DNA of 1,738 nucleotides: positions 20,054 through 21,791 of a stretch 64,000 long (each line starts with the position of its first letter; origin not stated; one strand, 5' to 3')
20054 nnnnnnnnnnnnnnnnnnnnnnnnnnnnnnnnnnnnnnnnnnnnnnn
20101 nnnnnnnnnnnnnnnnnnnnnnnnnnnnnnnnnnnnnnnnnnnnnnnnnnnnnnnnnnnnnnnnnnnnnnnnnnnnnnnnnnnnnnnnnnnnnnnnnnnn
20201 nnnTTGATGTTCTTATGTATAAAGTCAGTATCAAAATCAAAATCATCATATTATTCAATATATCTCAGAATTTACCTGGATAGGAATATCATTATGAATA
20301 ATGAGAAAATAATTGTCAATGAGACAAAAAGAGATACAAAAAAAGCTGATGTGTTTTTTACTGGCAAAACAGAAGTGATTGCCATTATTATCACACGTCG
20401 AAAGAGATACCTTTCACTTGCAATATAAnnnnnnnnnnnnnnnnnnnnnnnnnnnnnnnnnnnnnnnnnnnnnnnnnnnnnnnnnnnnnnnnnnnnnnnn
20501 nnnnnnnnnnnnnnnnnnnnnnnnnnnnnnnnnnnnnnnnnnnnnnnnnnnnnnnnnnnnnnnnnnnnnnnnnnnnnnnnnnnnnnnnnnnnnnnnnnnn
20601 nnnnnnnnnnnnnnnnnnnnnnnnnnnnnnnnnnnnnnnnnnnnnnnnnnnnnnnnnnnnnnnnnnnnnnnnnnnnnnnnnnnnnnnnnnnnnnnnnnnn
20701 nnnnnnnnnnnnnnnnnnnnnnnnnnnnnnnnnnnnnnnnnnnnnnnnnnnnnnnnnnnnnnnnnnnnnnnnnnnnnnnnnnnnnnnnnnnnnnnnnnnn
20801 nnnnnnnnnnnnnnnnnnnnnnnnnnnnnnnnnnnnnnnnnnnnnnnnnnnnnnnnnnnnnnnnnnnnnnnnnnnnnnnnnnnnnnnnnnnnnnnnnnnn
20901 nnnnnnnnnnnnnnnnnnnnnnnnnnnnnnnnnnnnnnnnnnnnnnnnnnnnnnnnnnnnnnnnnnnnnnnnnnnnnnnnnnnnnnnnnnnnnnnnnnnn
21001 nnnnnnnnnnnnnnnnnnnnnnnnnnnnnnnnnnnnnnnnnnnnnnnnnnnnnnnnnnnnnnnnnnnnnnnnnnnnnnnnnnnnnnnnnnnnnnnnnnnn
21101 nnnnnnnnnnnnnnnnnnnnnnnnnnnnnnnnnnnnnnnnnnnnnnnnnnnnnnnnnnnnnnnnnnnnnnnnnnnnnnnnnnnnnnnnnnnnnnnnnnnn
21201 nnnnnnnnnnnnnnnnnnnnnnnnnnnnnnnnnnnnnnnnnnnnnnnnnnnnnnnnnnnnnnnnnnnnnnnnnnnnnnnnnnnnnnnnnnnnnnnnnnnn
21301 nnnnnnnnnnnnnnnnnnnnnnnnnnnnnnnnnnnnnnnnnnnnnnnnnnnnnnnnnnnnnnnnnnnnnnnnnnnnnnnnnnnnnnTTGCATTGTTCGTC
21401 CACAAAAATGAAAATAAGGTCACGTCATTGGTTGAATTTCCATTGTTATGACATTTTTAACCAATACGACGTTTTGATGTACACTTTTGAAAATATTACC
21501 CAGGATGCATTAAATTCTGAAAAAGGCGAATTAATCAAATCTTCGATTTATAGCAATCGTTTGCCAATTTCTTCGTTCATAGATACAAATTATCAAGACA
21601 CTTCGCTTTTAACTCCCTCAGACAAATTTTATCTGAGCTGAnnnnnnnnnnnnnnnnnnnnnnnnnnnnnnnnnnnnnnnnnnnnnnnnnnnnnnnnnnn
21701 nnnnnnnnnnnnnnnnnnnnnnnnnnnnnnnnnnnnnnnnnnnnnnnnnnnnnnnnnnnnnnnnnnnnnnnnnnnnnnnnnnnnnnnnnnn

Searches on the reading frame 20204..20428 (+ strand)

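Call 92: search_protein_families(library=pfam, proteins=[window:20204-20428:+], max_evalue=0.1)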
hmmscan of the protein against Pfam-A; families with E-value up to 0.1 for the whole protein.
window:20204-20428:+ (74 aa): 1 family
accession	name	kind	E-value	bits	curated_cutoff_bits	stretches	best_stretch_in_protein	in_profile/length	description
PF17293.8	Arm-DNA-bind_5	-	0.045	14.7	22.6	1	13-53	10-48/87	Arm DNA-binding domain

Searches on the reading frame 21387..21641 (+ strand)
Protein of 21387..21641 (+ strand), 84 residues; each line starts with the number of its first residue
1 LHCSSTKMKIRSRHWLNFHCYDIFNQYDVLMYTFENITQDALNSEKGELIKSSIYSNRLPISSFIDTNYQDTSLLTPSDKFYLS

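Call 92: search_protein_families(library=pfam, proteins=[window:21387-21641:+], max_evalue=0.1)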
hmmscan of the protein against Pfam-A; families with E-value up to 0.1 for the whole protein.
window:21387-21641:+ (84 aa): 1 family
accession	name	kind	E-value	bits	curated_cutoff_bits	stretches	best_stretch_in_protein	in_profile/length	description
PF25477.1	RESC1_2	-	0.048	13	27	1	7-50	190-232/315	RESC1/2 CYTH-like domain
